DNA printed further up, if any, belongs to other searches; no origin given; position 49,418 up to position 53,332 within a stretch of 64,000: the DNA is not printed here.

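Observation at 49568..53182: Acetyl-CoA synthase fused to the corrinoid Fe-S protein small subunit (AcsB-AcsD) through a ~137-aa flexible linker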

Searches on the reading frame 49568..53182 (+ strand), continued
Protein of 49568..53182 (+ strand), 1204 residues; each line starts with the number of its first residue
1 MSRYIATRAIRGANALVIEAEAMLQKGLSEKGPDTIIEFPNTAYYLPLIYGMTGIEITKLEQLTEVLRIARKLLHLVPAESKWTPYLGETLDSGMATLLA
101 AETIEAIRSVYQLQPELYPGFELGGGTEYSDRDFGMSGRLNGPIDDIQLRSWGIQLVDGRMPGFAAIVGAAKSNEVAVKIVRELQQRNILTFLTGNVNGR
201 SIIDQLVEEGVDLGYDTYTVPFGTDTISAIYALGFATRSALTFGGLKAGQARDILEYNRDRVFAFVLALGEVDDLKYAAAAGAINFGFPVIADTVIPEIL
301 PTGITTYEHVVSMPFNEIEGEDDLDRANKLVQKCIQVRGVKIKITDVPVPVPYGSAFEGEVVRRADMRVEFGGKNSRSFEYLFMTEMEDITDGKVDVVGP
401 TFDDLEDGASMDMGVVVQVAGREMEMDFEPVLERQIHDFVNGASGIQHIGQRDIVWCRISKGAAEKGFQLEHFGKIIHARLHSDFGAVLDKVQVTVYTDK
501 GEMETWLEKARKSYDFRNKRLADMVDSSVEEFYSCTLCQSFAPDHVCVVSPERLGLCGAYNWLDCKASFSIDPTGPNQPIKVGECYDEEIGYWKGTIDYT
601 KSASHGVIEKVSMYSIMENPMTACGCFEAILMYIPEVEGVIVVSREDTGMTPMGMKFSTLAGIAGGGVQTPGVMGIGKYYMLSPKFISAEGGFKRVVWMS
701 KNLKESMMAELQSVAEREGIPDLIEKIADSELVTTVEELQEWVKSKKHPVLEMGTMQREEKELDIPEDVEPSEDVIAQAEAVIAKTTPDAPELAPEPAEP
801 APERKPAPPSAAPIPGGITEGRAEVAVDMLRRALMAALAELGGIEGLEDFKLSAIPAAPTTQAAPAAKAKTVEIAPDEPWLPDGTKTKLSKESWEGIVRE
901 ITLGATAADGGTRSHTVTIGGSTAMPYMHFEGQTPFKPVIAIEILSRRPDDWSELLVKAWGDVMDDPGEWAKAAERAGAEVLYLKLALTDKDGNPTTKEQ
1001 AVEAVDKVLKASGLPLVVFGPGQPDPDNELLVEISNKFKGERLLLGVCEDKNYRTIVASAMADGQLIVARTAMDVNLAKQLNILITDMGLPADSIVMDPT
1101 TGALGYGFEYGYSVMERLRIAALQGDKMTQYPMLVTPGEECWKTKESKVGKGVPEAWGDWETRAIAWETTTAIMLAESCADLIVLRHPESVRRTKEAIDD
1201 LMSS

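Call 48: predict_structure(alignment_id=A1)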
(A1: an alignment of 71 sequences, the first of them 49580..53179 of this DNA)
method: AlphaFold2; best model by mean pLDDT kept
length: 1200 residues; sequences in the alignment: 71
mean_pLDDT: 60.4   pTM: 0.39
mean pLDDT of the five models: 60.4, 58.1, 57.4, 55.0, 54.3
residues with pLDDT >= 90: 153; 70-90: 339; 50-70: 242; < 50: 466
segments of 3 or more residues with pLDDT < 50: 1-5, 36-40, 73-83, 111-229, 238-240, 254-315, 322-324, 326-359, 437-450, 520-522, 531-555, 570-572, 599-622, 661-668, 754-760, 762-797, 799-875, 1099-1102, 1139-1147
pLDDT, mean of each block of 10 residues (from residue 1): 50 81 88 56 69 85 83 41 53 74 71 31 30 31 27 29 33 35 28 26 32 27 43 49 59 46 31 35 34 28 22 49 43 24 23 34 71 80 88 89 85 81 66 51 30 71 82 76 81 88 78 57 54 33 41 49 55 58 56 53 44 31 60 79 59 55 44 60 63 86 83 84 85 85 86 49 39 34 32 35 33 31 44 39 31 30 38 52 60 91 88 90 71 92 85 89 95 94 89 94 95 89 90 93 65 87 75 67 82 70 60 82 86 59 45 64 83 88 92 78
secondary structure, 60 per line:
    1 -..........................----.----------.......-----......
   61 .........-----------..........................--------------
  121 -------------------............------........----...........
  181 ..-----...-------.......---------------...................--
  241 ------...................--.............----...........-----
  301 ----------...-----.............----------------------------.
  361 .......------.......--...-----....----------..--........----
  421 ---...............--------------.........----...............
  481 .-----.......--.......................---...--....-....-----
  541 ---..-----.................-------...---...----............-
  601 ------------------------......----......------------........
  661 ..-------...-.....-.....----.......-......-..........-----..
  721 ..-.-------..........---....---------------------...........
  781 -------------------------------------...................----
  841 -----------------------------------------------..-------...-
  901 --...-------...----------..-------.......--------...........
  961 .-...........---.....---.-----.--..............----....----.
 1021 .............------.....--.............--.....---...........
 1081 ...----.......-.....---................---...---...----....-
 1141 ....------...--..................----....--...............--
elements in order (helices of 4 or more, strands of 3 or more residues): H2-27 H43-49 H56-69 H81-106 H140-151 H158-165 H170-182 H198-204 H220-238 H247-265 H268-280 H285-295 H319-331 E363-367 E374-380 E391-394 E409-416 H424-438 E453-456 H457-461 H466-481 E487-493 H496-518 E527-530 H532-535 H551-567 E575-577 E581-583 H590-599 E625-630 E635-640 H653-662 E670-672 H674-678 H680-684 E692-695 H697-702 H704-713 H719-722 H732-741 H745-748 H770-780 H818-836 E897-899 E913-915 E935-941 H950-961 H963-973 E977-981 H994-1007 E1012-1015 H1020-1033 E1040-1044 H1047-1059 E1062-1066 H1070-1083 E1091-1094 H1096-1100 H1104-1119 E1129-1131 H1136-1139 H1141-1144 H1156-1173 E1178-1181 H1184-1198

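Call 52: list_cluster_members(proteins=[P0304, P0336, P0340, P0314, P0330, P0277, P0273, P0385, P0351, P0001])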
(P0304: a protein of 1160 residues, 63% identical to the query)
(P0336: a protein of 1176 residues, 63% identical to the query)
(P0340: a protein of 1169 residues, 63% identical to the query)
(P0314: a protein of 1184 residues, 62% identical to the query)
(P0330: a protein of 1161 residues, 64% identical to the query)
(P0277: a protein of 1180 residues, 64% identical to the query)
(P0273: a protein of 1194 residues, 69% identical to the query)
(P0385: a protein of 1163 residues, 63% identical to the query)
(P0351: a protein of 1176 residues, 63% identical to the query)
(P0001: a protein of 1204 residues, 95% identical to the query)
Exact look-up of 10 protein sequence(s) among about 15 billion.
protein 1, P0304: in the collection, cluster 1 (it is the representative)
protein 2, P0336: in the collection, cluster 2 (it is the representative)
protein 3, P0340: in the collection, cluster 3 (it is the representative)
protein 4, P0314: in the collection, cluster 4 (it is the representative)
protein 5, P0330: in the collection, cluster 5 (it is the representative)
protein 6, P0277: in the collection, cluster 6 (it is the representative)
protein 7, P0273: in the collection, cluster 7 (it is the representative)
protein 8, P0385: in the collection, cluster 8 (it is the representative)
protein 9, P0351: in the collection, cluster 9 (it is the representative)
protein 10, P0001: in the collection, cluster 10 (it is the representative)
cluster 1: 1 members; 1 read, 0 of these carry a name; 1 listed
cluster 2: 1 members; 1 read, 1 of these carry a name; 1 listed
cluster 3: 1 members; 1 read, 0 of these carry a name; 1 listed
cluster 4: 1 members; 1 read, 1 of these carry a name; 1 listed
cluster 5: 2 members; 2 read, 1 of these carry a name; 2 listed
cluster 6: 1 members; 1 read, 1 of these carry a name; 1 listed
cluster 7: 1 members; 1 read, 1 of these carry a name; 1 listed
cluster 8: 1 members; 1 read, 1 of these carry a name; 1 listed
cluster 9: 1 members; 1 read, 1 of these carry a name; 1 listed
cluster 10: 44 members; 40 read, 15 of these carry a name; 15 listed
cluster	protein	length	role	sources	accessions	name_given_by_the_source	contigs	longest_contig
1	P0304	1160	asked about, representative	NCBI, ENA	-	-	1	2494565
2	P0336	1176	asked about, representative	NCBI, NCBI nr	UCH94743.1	MAG: CO dehydrogenase/CO-methylating acetyl-CoA synthase complex subunit beta [Candidatus ...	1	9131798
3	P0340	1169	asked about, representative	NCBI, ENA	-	-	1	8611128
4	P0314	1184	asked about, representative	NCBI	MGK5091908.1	acetyl-CoA decarbonylase/synthase complex subunit alpha/beta [Deltaproteobacteria ...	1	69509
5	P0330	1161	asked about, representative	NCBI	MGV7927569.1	MAG: acetyl-CoA decarbonylase/synthase complex subunit alpha/beta [Spirochaetota ...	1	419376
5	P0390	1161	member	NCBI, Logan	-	-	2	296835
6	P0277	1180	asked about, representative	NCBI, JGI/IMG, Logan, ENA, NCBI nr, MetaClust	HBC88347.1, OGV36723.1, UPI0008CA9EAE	MAG TPA: CO dehydrogenase/CO-methylating acetyl-CoA synthase complex subunit beta ... | MAG: CO dehydrogenase/CO-methylating acetyl-CoA synthase complex subunit beta ... | status=active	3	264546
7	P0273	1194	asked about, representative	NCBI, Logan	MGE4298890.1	MAG: acetyl-CoA decarbonylase/synthase complex subunit alpha/beta [Desulfovibrionaceae ...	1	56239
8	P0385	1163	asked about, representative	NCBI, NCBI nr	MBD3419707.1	MAG: CO dehydrogenase/CO-methylating acetyl-CoA synthase complex subunit beta ... | CO dehydrogenase/CO-methylating acetyl-CoA synthase complex subunit beta ...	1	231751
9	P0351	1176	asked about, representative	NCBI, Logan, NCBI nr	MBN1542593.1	CO dehydrogenase/CO-methylating acetyl-CoA synthase complex subunit beta [candidate ...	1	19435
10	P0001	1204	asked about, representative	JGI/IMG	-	-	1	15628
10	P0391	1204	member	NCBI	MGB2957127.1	MAG: acetyl-CoA decarbonylase/synthase complex subunit alpha/beta [Anaerolineales ...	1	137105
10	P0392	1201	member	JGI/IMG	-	acetyl-CoA synthase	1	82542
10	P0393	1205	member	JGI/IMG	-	acetyl-CoA synthase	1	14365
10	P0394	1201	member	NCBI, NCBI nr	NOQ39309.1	MAG: CO dehydrogenase/CO-methylating acetyl-CoA synthase complex subunit beta ... | CO dehydrogenase/CO-methylating acetyl-CoA synthase complex subunit beta [Anaerolineales ...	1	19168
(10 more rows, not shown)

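Call 54: find_encoding_contigs(protein=P0277, flank=8000, max_places=2)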
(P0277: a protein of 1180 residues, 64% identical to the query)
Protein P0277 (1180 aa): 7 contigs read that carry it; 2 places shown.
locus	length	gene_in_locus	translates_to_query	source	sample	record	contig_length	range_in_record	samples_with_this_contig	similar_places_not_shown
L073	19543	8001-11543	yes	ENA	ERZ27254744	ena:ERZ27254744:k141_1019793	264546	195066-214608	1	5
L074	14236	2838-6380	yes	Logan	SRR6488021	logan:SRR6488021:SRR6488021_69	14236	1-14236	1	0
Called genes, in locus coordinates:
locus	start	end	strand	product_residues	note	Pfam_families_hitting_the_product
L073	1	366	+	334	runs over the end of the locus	PF00574:CLP_protease (faint), PF01972:SDH_protease (weak)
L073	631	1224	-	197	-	-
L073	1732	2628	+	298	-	PF02574:S-methyl_trans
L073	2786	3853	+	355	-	-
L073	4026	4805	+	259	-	PF00142:Fer4_NifH, PF01656:CbiA, PF02374:ArsA_ATPase, PF10609:ParA, PF13614:AAA_31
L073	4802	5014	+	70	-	-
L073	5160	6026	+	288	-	PF03308:MeaB (faint), PF01656:CbiA, PF10609:ParA (weak), PF13614:AAA_31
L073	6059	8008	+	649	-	PF03063:Prismane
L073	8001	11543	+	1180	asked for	PF18537:CODH_A_N, PF03598:CdhC, PF19436:ACS_CODH_B_C, PF03599:CdhD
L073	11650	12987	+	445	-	PF04060:FeS, PF03599:CdhD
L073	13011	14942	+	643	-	PF00111:Fer2, PF17650:RACo_linker, PF17651:Raco_middle, PF14574:RACo_C_ter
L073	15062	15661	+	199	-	PF12654:DUF3786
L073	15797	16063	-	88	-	PF01541:GIY-YIG, PF10544:T5orf172 (weak)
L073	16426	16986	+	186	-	-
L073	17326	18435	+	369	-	PF01571:GCV_T, PF08669:GCV_T_C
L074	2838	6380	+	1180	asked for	PF18537:CODH_A_N, PF03598:CdhC, PF19436:ACS_CODH_B_C, PF03599:CdhD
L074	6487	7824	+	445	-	PF04060:FeS, PF03599:CdhD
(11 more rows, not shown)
